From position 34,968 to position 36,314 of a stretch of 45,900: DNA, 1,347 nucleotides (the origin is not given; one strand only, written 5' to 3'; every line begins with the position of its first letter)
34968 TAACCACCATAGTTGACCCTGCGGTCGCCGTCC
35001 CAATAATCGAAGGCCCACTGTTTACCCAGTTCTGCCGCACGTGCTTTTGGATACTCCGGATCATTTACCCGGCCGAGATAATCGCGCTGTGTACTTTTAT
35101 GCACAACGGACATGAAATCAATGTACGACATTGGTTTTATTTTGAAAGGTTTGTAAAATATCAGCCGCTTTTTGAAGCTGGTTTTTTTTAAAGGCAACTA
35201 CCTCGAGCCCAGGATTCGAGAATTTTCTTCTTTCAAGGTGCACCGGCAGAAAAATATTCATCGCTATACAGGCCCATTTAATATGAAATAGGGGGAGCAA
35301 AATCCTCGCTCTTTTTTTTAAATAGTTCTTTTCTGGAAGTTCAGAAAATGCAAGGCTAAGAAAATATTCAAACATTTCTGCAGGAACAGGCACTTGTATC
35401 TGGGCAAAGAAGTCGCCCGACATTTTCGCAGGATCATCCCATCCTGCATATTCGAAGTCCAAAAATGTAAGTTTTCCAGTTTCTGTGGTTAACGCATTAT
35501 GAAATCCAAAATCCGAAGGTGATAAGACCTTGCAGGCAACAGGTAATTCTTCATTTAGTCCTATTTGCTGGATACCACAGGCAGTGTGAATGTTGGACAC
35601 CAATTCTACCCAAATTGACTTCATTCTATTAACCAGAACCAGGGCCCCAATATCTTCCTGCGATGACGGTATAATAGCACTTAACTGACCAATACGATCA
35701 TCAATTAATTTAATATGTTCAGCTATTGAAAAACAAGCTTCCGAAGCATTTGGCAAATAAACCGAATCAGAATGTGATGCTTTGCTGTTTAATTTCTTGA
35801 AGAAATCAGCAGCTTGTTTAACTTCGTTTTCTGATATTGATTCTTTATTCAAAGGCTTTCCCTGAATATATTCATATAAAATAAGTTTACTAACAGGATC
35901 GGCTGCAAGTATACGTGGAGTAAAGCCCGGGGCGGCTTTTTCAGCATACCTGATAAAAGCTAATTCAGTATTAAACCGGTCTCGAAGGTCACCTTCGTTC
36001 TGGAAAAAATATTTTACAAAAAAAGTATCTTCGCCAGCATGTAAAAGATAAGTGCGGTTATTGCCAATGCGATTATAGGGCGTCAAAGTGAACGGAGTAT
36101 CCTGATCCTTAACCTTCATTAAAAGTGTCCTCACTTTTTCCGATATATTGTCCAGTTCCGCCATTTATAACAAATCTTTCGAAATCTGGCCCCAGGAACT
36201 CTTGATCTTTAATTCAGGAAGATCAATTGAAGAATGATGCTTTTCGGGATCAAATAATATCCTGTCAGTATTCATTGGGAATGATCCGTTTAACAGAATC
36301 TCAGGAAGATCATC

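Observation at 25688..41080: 15-kb sugar-nucleotide tailoring block that matches no characterised pathway I can name: a candidate route to a C-/O-methylated deoxy higher-carbon or branched sugar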

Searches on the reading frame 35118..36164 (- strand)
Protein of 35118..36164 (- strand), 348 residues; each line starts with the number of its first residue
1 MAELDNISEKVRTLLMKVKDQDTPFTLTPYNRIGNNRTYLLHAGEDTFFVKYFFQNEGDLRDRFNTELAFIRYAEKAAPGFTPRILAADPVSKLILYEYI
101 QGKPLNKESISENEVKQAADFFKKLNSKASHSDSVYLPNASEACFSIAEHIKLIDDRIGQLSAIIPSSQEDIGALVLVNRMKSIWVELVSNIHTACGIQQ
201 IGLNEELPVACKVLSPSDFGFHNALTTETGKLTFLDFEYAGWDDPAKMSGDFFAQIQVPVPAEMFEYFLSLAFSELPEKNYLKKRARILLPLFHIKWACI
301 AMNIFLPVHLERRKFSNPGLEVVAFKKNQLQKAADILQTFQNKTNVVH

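Call 4: search_protein_families(library=pfam, proteins=[window:35118-36164:-])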
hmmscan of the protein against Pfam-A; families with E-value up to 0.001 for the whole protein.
window:35118-36164:- (348 aa): 1 family
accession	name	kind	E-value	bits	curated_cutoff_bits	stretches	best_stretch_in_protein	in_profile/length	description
PF01636.29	APH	-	1.8e-06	28.4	23.2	0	35-125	10-107/239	Phosphotransferase enzyme family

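Call 7: search_protein_families(library=ncbifam, proteins=[window:35118-36164:-], max_evalue=0.00001)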
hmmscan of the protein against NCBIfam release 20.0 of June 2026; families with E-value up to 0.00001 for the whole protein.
window:35118-36164:- (348 aa): 1 family
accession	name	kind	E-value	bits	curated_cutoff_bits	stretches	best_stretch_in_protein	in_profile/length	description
NF038156.1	lant_syn_V_LxmK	equivalog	5e-06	25.8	315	0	43-117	36-110/347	class V lanthionine synthetase subunit LxmK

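Call 20: find_related_loci(query=A1, collection=genome_contigs, flank=10000)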
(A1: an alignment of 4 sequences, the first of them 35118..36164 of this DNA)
Query A1 (348 aa) in genome_contigs; peptide patterns used: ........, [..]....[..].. (x = any residue, [..] = any of these).
600 stretches matched a pattern (row limit reached: there are more); 566 encode a relative of the query (tblastn E <= 1e-3); the best 80 are kept; 80 distinct loci.
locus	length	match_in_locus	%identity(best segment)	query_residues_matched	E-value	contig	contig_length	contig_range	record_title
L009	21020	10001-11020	43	1-340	2e-92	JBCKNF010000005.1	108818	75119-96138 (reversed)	Polaromonas sp. isolate SLM_MC1B_02-E07 Node_5_length_108818_cov_81.806384, whole genome shotgun sequence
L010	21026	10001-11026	43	6-348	6e-91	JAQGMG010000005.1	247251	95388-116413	MAG: Rhodocyclales bacterium isolate RYN_555 scaffold_2741897, whole genome shotgun sequence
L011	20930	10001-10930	45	35-344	3e-90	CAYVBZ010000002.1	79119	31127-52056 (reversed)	MAG TPA_asm: uncultured Coxiellaceae bacterium isolate SRP200132_co1_482 genome assembly, contig: NODE_393_length_79119_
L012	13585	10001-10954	47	23-341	5e-89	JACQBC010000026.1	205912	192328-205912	MAG: Gammaproteobacteria bacterium isolate NC_groundwater_932_Pr1_S-0.2um_52_71 Montesol18-Sp2_coassembly_scaffold_64638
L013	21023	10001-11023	42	1-341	3e-87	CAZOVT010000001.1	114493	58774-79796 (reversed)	MAG TPA_asm: uncultured Coxiellaceae bacterium isolate SRP344714_co1_408 genome assembly, contig: NODE_389_length_114493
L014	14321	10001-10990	42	6-337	8e-87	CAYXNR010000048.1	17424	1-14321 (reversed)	MAG TPA_asm: uncultured Coxiellaceae bacterium isolate SRP200132_co1_729 genome assembly, contig: NODE_5628_length_17424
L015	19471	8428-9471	42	1-348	1e-95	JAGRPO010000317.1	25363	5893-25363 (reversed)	MAG: Betaproteobacteria bacterium isolate BP07 k141_21762, whole genome shotgun sequence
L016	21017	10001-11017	40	1-341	9e-83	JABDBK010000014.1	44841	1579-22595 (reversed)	MAG: Gammaproteobacteria bacterium isolate BWMinControl_Nextera52_MAG3 3300020766.a:Ga0207028_1027, whole genome shotgun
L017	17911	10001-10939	43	27-341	6e-83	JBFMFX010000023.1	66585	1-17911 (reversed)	MAG: Pseudomonadota bacterium isolate MAG282 MAG282_23, whole genome shotgun sequence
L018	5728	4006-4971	42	27-348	8e-83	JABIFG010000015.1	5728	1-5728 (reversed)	MAG: Candidatus Neomarinimicrobiota bacterium isolate SI053_bin15 k141_53096, whole genome shotgun sequence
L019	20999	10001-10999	41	11-343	1e-81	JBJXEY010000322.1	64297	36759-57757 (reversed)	MAG: Burkholderiales bacterium isolate F1F2.bin.81 k127_5646277, whole genome shotgun sequence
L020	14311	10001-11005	41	1-340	9e-81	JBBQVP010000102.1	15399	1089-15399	MAG: Burkholderiales bacterium isolate Co_metawrap_2003 Cmw_2003_k141_10335656_length_15399_cov_11.0000, whole genome sh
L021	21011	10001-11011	39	6-342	3e-80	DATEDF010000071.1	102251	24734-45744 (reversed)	MAG TPA_asm: Gemmatimonadaceae bacterium isolate SMAG_U8291 k141_788640, whole genome shotgun sequence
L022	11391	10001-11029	38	6-348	4e-80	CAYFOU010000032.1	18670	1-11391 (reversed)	MAG TPA_asm: uncultured Piscirickettsiaceae bacterium isolate ERP019367_co2_115 genome assembly, contig: NODE_2057_lengt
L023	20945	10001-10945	40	34-348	9e-79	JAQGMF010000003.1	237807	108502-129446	MAG: Rhodocyclales bacterium isolate RYN_554 scaffold_2734617, whole genome shotgun sequence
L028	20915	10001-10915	41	34-344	2e-74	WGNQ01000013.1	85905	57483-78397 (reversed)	MAG: Sideroxydans sp. isolate RI_121 c_000000192497, whole genome shotgun sequence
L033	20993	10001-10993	37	15-343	2e-72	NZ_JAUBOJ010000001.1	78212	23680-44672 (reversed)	Microcoleus sp. herbarium12 NODE_1_length_78212_cov_28.433691, whole genome shotgun sequence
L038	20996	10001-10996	38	9-338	3e-71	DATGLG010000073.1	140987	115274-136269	MAG TPA_asm: Alphaproteobacteria bacterium isolate SMAG_U9880 k141_246093, whole genome shotgun sequence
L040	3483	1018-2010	37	15-342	3e-71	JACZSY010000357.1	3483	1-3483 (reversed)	MAG: SAR324 cluster bacterium isolate B11T3L8 B11T3L8_NODE14780, whole genome shotgun sequence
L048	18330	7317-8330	39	5-342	4e-78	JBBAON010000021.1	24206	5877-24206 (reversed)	MAG: Candidatus Methylopumilus sp. isolate EUL_142 ctg21-EUL_142, whole genome shotgun sequence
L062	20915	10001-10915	38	26-339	8e-66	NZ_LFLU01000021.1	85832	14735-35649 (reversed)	Herbaspirillum rhizosphaerae strain UMS-37 contig21, whole genome shotgun sequence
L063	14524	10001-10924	36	35-341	8e-66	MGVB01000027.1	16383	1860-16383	MAG: Elusimicrobia bacterium RIFOXYA12_FULL_57_11 rifixya3_full_scaffold_1760, whole genome shotgun sequence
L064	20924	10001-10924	40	34-341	7e-66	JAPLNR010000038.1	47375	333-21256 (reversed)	MAG: Planctomycetia bacterium isolate LacPavin_0818_WC50_MAG_66_15 LacPavin_0818_WC50_scaffold_551858, whole genome shot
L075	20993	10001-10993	36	11-345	2e-64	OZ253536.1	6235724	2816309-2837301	MAG: Terriglobia bacterium isolate 570eb75b-1a66-44b7-9e00-175d82520f17 genome assembly, chromosome: 1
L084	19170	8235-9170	40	35-346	2e-63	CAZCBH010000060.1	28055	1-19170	MAG TPA_asm: uncultured Candidatus Obscuribacterales bacterium isolate SRP329715_co1_382 genome assembly, contig: NODE_2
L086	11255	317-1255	39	25-338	1e-63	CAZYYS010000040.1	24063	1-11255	MAG TPA_asm: uncultured Verrucomicrobiota bacterium isolate SRP237561_co1_386 genome assembly, contig: NODE_3293_length_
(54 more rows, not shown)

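Call 24: search_solved_structures(query=window:35118-36164:-, max_evalue=1)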
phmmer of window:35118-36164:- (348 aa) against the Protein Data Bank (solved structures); distinct sequences matched with E-value up to 1: 3.
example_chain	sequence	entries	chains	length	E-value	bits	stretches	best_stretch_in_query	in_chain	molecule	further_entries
2vm1_A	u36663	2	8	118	0.091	15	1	208-265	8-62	THIOREDOXIN H ISOFORM 1.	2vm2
3dxq_A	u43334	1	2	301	0.21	13.8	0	63-128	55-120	choline/ethanolamine kinase family protein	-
2yoi_A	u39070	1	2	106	0.26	13.5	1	223-278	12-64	LECA THIOREDOXIN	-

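Call 29: search_protein_families(library=pfam, proteins=[L033:737-2701:+, L033:2834-4381:+, L033:4383-4958:+, L033:8075-8881:+, L033:8871-9341:+, L033:12773-16090:+, L033:16141-17451:+, L033:17474-18622:+, L033:18638-20992:+, L075:12277-13131:+], max_evalue=0.001)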
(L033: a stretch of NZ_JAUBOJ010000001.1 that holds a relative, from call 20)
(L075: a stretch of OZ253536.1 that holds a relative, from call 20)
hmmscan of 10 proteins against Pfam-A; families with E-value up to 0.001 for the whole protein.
L033:737-2701:+ (654 aa): 1 family
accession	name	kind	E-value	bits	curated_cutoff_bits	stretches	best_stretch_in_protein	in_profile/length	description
PF05701.16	WEMBL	-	2.4e-06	27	35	1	348-556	217-415/562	Weak chloroplast movement under blue light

L033:2834-4381:+ (515 aa): 2 families
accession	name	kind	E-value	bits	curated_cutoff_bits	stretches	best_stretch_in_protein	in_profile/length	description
PF00294.29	PfkB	-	1.6e-12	47.9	25.8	1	198-501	4-300/302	pfkB family carbohydrate kinase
PF01467.32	CTP_transf_like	-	6.2e-12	46.3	21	1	32-146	2-113/133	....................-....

L033:4383-4958:+ (191 aa): 5 families
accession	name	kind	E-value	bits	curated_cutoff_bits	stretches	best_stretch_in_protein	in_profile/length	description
PF13242.12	Hydrolase_like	-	5.5e-15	55.5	22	1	112-176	2-65/75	HAD-hyrolase-like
PF00702.32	Hydrolase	-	1.3e-10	42.5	26.4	1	30-151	95-191/191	haloacid dehalogenase-like hydrolase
PF13419.12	HAD_2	-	4.9e-08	33.7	23.8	1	104-157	125-178/178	Haloacid dehalogenase-like hydrolase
PF08645.17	PNK3P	-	1.5e-06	28.5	22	1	14-128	6-110/161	Polynucleotide kinase 3 phosphatase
PF13344.12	Hydrolase_6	-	3.2e-05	24.3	27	1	11-67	1-48/101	Haloacid dehalogenase-like hydrolase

L033:8075-8881:+ (268 aa): 0 families

L033:8871-9341:+ (156 aa): 0 families

L033:12773-16090:+ (1105 aa): 38 families (the best 25 are shown)
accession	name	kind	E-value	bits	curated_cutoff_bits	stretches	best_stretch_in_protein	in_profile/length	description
PF00515.34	TPR_1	-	1.1e-115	373.6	27.8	9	71-103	1-33/34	Tetratricopeptide repeat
PF07719.23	TPR_2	-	4.5e-110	351.3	27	9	72-103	2-33/34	Tetratricopeptide repeat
PF13414.12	TPR_11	-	7.6e-108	352.4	26.8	7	758-798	1-41/42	TPR repeat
PF13181.12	TPR_8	-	4.5e-93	298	25.7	7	751-783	1-33/34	Tetratricopeptide repeat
PF13428.12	TPR_14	-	7.2e-89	283.3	23.5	6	251-292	1-42/44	Tetratricopeptide repeat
PF14559.12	TPR_19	-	5.8e-82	270.4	25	10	141-196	11-65/68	Tetratricopeptide repeat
PF13431.12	TPR_17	-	1.1e-81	262.8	24.4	3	774-805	2-33/34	Tetratricopeptide repeat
PF13432.12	TPR_16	-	4.9e-73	241.5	32.7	7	722-783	2-63/65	Tetratricopeptide repeat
PF23914.1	TPR_CcmH_CycH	-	3.2e-57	193.2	42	2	755-843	54-145/158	Cytochrome c-type biogenesis protein H TPR domain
PF13174.12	TPR_6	-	1.1e-56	186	26.3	1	786-818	1-33/33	Tetratricopeptide repeat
PF13371.12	TPR_9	-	2.5e-48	162.4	35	1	724-783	2-61/73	Tetratricopeptide repeat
PF13424.12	TPR_12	-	2.8e-42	143.2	30.1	3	720-781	6-75/77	Tetratricopeptide repeat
PF13176.12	TPR_7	-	3.8e-40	133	27.9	0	753-783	1-31/36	Tetratricopeptide repeat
PF24575.1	TPR_Slam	-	8.5e-33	113.3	35.2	1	738-804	36-100/104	Surface lipoprotein assembly modifier, N-terminal TPR repeats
PF25064.1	ARM_TT21_5th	-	7.3e-20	71.9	27.8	0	139-181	19-61/117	TT21 fifth ARM repeats domain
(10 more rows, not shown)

L033:16141-17451:+ (436 aa): 32 families (the best 25 are shown)
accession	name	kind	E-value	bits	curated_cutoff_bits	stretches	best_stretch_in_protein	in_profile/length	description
PF13414.12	TPR_11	-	1.2e-50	169.3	26.8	6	12-48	4-40/42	TPR repeat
PF00515.34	TPR_1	-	3.5e-48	160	27.8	6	113-142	2-31/34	Tetratricopeptide repeat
PF07719.23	TPR_2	-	2e-47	155.8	27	5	161-193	2-34/34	Tetratricopeptide repeat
PF14559.12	TPR_19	-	2.4e-43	146.7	25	5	143-194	8-59/68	Tetratricopeptide repeat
PF13428.12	TPR_14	-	1.7e-40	133.7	23.5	4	257-299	2-44/44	Tetratricopeptide repeat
PF13181.12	TPR_8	-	8.3e-39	128.9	25.7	3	161-193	2-34/34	Tetratricopeptide repeat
PF13432.12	TPR_16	-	5.3e-36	123.1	32.7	6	74-143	1-62/65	Tetratricopeptide repeat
PF13431.12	TPR_17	-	6.5e-35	116.9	24.4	2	25-57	2-34/34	Tetratricopeptide repeat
PF13174.12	TPR_6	-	9.7e-26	89.1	26.3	0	163-192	3-32/33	Tetratricopeptide repeat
PF13371.12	TPR_9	-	1.9e-24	85.9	35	3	144-194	13-63/73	Tetratricopeptide repeat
PF13176.12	TPR_7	-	2.7e-22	77.4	27.9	1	38-68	1-33/36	Tetratricopeptide repeat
PF13424.12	TPR_12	-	8e-22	77.7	30.1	2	38-100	5-75/77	Tetratricopeptide repeat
PF23914.1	TPR_CcmH_CycH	-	8.5e-22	78.1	42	2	249-289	43-83/158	Cytochrome c-type biogenesis protein H TPR domain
PF24575.1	TPR_Slam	-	4.8e-12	46.7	35.2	0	10-56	55-101/104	Surface lipoprotein assembly modifier, N-terminal TPR repeats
PF12895.13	ANAPC3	-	2.8e-11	44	27.2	0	17-96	4-82/82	Anaphase-promoting complex, cyclosome, subunit 3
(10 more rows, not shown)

L033:17474-18622:+ (382 aa): 16 families
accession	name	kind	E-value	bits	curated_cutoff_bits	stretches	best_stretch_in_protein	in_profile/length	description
PF00515.34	TPR_1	-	7e-21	73.6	27.8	1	26-58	1-33/34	Tetratricopeptide repeat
PF13414.12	TPR_11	-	9.9e-20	70.4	26.8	2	4-39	6-41/42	TPR repeat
PF07719.23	TPR_2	-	3.7e-18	64.5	27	1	26-58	1-33/34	Tetratricopeptide repeat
PF13431.12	TPR_17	-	1.9e-17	62.4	24.4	2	82-114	1-33/34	Tetratricopeptide repeat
PF14559.12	TPR_19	-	6.5e-12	46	25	1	2-61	1-60/68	Tetratricopeptide repeat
PF13181.12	TPR_8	-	1.4e-10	40.9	25.7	1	26-58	1-33/34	Tetratricopeptide repeat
PF13428.12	TPR_14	-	1.5e-08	35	23.5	0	27-66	2-41/44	Tetratricopeptide repeat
PF13371.12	TPR_9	-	2.5e-08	34.3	35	1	2-60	5-63/73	Tetratricopeptide repeat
PF13424.12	TPR_12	-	3e-08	34.2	30.1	1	7-56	18-75/77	Tetratricopeptide repeat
PF00685.33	Sulfotransfer_1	-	6.6e-08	32.7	22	1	138-369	5-246/255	Sulfotransferase domain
PF13432.12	TPR_16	-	2e-07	31.8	32.7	1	4-58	9-63/65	Tetratricopeptide repeat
PF23914.1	TPR_CcmH_CycH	-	6.3e-06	26.6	42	1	20-118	44-145/158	Cytochrome c-type biogenesis protein H TPR domain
PF13174.12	TPR_6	-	5.6e-05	24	26.3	0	28-58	2-32/33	Tetratricopeptide repeat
PF25063.1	ARM_TT21_C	-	0.0006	20.2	35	0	2-92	105-196/209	Tetratricopeptide repeat protein 21 C-terminal ARM domain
PF12895.13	ANAPC3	-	0.00065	20.4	27.2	0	73-115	2-44/82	Anaphase-promoting complex, cyclosome, subunit 3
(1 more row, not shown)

L033:18638-20992:+ (785 aa): 22 families
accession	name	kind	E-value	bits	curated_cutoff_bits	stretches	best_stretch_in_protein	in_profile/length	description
PF13414.12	TPR_11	-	1.1e-40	137.5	26.8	4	310-347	1-38/42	TPR repeat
PF07719.23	TPR_2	-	3.3e-35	117.7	27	3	303-335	1-33/34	Tetratricopeptide repeat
PF00515.34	TPR_1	-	2.2e-34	116.3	27.8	3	303-335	1-33/34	Tetratricopeptide repeat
PF13181.12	TPR_8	-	1.1e-25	88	25.7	1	303-335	1-33/34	Tetratricopeptide repeat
PF13428.12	TPR_14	-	7.2e-20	69.9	23.5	0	305-344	3-42/44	Tetratricopeptide repeat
PF13432.12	TPR_16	-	1.8e-19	70.2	32.7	3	274-334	2-62/65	Tetratricopeptide repeat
PF14559.12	TPR_19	-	1.1e-17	64.5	25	2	313-369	1-57/68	Tetratricopeptide repeat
PF13431.12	TPR_17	-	1.6e-16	59.5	24.4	0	326-358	2-34/34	Tetratricopeptide repeat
PF13424.12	TPR_12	-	5.7e-16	58.9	30.1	1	302-359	2-67/77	Tetratricopeptide repeat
PF13176.12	TPR_7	-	2.7e-13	49.3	27.9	0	276-301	6-31/36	Tetratricopeptide repeat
PF13946.11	DUF4214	-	3.4e-11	43.5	23.2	1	171-234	6-71/72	Domain of unknown function (DUF4214)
PF24575.1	TPR_Slam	-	1.5e-10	41.8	35.2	0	307-356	51-100/104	Surface lipoprotein assembly modifier, N-terminal TPR repeats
PF13174.12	TPR_6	-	7.4e-09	36.1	26.3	0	270-297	1-28/33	Tetratricopeptide repeat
PF13374.12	TPR_10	-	4.9e-07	30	27.5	0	297-329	3-35/42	Tetratricopeptide repeat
PF13371.12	TPR_9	-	4.6e-06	27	35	0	281-340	7-66/73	Tetratricopeptide repeat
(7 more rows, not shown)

L075:12277-13131:+ (284 aa): 6 families
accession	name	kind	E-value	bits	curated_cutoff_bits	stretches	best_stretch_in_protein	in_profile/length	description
PF04321.23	RmlD_sub_bind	-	1.5e-84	283.9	27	1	1-282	1-285/287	RmlD substrate binding domain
PF01370.27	Epimerase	-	1.7e-24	87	20.9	1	3-180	1-203/240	NAD dependent epimerase/dehydratase family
PF16363.11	GDP_Man_Dehyd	-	1e-17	65.1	27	1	33-137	59-167/332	GDP-mannose 4,6 dehydratase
PF02719.21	Polysacc_synt_2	-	5e-10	39.5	20.2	1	34-137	62-152/293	Polysaccharide biosynthesis protein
PF07993.18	NAD_binding_4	-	9.9e-05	22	20.1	1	51-190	90-246/258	Male sterility protein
PF01073.25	3Beta_HSD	-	0.00037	20.1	22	1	33-127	52-150/280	3-beta hydroxysteroid dehydrogenase/isomerase family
